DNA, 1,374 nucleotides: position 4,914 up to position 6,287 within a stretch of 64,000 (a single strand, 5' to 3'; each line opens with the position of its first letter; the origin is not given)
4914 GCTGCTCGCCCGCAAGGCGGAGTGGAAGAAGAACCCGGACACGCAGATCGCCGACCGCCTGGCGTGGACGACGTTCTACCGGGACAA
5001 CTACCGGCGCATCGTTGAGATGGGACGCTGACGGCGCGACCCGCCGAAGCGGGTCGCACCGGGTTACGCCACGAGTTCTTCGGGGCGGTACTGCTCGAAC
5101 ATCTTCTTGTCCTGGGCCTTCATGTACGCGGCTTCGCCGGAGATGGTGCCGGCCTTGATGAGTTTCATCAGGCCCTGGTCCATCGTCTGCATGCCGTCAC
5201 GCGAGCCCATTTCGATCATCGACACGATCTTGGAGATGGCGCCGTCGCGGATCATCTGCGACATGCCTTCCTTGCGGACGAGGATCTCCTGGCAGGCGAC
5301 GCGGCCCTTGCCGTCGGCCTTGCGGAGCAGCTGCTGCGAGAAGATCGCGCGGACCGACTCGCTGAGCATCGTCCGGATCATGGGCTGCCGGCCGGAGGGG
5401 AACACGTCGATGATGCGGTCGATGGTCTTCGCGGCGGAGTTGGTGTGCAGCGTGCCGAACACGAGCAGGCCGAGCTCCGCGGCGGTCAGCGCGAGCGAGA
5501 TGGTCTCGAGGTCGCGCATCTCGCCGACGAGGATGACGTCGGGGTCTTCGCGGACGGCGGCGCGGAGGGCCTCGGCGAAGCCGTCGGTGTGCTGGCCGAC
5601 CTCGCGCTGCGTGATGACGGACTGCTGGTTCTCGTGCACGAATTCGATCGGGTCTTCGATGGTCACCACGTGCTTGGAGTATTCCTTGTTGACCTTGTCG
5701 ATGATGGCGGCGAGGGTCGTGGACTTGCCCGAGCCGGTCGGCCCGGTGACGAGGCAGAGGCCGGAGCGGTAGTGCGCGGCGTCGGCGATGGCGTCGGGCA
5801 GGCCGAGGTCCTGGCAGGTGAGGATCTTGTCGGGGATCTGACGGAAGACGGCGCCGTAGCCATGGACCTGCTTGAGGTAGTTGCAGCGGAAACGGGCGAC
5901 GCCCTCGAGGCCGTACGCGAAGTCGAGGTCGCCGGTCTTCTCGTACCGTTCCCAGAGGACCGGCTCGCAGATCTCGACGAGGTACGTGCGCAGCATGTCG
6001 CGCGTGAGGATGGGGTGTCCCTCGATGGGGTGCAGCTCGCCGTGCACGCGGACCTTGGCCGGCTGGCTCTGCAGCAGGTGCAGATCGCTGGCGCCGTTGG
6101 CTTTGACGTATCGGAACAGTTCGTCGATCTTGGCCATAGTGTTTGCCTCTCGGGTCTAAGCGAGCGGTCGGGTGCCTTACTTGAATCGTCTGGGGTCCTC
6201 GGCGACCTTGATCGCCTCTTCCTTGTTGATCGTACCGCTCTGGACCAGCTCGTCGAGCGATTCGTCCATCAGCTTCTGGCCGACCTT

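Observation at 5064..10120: Three tandem PilT-family ATPases; two carry duplicated GspE_N/MshEN-like N-terminal domains that may be c-di-GMP or partner-binding modules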

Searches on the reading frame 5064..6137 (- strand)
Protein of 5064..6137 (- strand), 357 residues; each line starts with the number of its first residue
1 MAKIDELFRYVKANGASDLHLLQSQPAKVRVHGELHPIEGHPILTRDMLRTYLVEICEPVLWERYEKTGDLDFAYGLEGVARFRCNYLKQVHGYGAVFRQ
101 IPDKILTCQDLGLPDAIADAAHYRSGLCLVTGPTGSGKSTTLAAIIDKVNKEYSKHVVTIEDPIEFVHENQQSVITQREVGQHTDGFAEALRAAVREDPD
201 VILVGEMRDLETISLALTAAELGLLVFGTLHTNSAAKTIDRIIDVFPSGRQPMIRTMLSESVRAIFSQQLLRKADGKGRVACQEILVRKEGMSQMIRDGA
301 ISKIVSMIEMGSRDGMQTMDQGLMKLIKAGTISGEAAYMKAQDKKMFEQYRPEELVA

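Call 3: search_protein_families(library=pfam, proteins=[window:5064-6137:-], max_evalue=1)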
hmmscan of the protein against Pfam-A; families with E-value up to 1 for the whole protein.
window:5064-6137:- (357 aa): 34 families (the best 25 are shown)
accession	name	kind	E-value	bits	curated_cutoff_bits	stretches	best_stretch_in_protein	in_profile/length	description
PF00437.27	T2SSE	-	2.1e-47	162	24.9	1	4-293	12-288/370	Type II/IV secretion system protein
PF25199.1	nSTAND_NTPase5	-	1.3e-05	25.4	34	1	121-212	37-137/145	Novel STAND NTPase 5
PF13191.12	AAA_16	-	2.8e-05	25.1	32.6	1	115-159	14-55/167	AAA ATPase domain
PF13401.12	AAA_22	-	6.5e-05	23.7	27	1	124-163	4-42/130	AAA domain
PF04851.21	ResIII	-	0.00019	21.8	22.5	1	126-247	24-151/164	Type III restriction enzyme, res subunit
PF13555.12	AAA_29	-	0.00024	21.2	27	1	124-145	21-42/61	P-loop containing region of AAA domain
PF13604.12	AAA_30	-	0.00055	20.2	27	1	116-158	9-50/191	AAA domain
PF00004.35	AAA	-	0.0012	19.7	21.2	1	129-207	2-66/131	ATPase family associated with various cellular activities (AAA)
PF00910.28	RNA_helicase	-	0.0029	18.5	21.5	1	129-186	2-64/105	RNA helicase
PF20720.3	nSTAND3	-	0.0034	17.5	27.2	1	125-168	17-62/155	Novel STAND NTPase 3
PF13245.12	AAA_19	-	0.0035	17.9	25.1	1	122-155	8-41/134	AAA domain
PF13476.12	AAA_23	-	0.0038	18.3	27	1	125-145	19-39/201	AAA domain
PF01935.23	DUF87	-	0.0038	17.8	23.2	1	128-158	26-56/220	Helicase HerA, central domain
PF03266.21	NTPase_1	-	0.0042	17.4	23.9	1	129-152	3-26/168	NTPase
PF24883.2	NPHP3_N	-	0.0073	16.9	24.8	1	124-157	21-53/164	Nephrocystin 3, N-terminal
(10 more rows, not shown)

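Call 4: search_protein_families(library=ncbifam, proteins=[window:5064-6137:-], max_evalue=0.01)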
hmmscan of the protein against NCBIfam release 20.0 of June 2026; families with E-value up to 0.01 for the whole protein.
window:5064-6137:- (357 aa): 20 families
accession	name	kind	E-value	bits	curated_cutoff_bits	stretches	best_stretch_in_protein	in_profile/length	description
TIGR01420.1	pilT_fam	subfamily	5.8e-130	433.5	319.1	1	4-345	2-342/343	PilT/PilU family type 4a pilus ATPase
TIGR02524.1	dot_icm_DotB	equivalog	6.7e-45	153.8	463.3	1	3-334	5-347/358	Dot/Icm type IV secretion system ATPase DotB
TIGR02525.1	plasmid_TraJ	equivalog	1.1e-44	152.9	368.3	1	4-333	12-359/372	plasmid transfer ATPase TraJ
TIGR02538.1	type_IV_pilB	equivalog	1.9e-40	139.1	675.65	1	14-273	195-454/564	type IV-A pilus assembly ATPase PilB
TIGR02533.1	type_II_gspE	equivalog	7.4e-40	137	630.25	1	122-273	240-381/486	type II secretion system ATPase GspE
NF007755.0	PRK10436.1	equivalog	1.5e-37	129.4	617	1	11-286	96-370/465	type II secretion system protein GspE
NF041000.1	ATPase_ComGA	equivalog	7.1e-35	120.3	300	1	117-272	120-266/267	competence type IV pilus ATPase ComGA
NF053534.1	T4PilAsmATPsTfpB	equivalog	4.4e-34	117.8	850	1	4-273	205-474/584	type IV pilus assembly ATPase TfpB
TIGR02782.1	TrbB_P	equivalog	5.1e-16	58.8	304.55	1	115-268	127-278/303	P-type conjugative transfer ATPase TrbB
NF058587.1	archaellum_moto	equivalog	9.7e-16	57.6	550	1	129-243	279-394/527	archaellum flagellar ATPase motor FlaI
TIGR03819.1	heli_sec_ATPase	hypoth_equivalog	1.9e-12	47.1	373.15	1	128-241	181-296/340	TadA family conjugal transfer-associated ATPase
TIGR02788.1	VirB11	equivalog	4e-12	45.8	249.95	1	129-247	148-267/308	P-type DNA transfer ATPase VirB11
NF010469.0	PRK13894.1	subfamily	5.5e-11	42.4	508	1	128-266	152-290/320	conjugal transfer ATPase TrbB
NF010407.0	PRK13833.1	subfamily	6e-11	42.3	499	1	116-270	136-287/323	conjugal transfer protein TrbB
NF010425.0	PRK13851.1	equivalog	1.9e-09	36.9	461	1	104-210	141-248/344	type IV secretion system protein VirB11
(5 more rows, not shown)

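Call 35: search_solved_structures(query=window:5064-6137:-, max_evalue=1e-20, show_alignments=1)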
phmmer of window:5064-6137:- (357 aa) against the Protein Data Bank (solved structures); distinct sequences matched with E-value up to 1e-20: 24.
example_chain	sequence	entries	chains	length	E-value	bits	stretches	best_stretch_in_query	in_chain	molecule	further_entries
3jvu_A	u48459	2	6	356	9.1e-98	330.6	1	4-345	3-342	Twitching mobility protein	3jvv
2gsz_A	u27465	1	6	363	4.4e-91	308.6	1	3-349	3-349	twitching motility protein PilT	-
5zfq_A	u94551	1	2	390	4.9e-91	308.4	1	1-348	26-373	Twitching motility pilus retraction protein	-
2ewv_A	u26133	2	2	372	4.9e-91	308.4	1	3-349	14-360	twitching motility protein PilT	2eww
6ojx_A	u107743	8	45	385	2.5e-89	302.8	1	1-343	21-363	Twitching motility pilus retraction ATPase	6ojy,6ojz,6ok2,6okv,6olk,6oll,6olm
5fl3_A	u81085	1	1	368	1.6e-85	290.3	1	8-342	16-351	PILI RETRACTION PROTEIN PILT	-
2eyu_A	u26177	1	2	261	2.4e-73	250.3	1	102-349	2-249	twitching motility protein PilT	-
9n32_A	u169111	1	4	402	2.7e-65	223.8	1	4-341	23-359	PilU protein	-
10my_A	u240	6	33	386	1.5e-60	208.2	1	13-341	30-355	PilT/PilU family type 4a pilus ATPase | Twitching motility protein PilT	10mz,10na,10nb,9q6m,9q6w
6geb_A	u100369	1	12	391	3.8e-37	131.3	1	4-333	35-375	DotB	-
5tsg_B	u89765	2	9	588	6.1e-31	110.9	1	15-274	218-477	Type IV pilus biogenesis ATPase PilB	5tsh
6olj_C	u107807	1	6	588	6.1e-31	110.9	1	15-274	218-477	Type IV pilus biogenesis ATPase PilB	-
5zfr_A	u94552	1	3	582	6.2e-30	107.6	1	15-277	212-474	Type IV pilus biogenesis ATPase PilB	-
5it5_F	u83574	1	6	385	1.9e-28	102.7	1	8-294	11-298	ATP binding motif-containing protein PilF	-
4pht_A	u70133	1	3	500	2e-28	102.7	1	14-272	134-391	General secretory pathway protein E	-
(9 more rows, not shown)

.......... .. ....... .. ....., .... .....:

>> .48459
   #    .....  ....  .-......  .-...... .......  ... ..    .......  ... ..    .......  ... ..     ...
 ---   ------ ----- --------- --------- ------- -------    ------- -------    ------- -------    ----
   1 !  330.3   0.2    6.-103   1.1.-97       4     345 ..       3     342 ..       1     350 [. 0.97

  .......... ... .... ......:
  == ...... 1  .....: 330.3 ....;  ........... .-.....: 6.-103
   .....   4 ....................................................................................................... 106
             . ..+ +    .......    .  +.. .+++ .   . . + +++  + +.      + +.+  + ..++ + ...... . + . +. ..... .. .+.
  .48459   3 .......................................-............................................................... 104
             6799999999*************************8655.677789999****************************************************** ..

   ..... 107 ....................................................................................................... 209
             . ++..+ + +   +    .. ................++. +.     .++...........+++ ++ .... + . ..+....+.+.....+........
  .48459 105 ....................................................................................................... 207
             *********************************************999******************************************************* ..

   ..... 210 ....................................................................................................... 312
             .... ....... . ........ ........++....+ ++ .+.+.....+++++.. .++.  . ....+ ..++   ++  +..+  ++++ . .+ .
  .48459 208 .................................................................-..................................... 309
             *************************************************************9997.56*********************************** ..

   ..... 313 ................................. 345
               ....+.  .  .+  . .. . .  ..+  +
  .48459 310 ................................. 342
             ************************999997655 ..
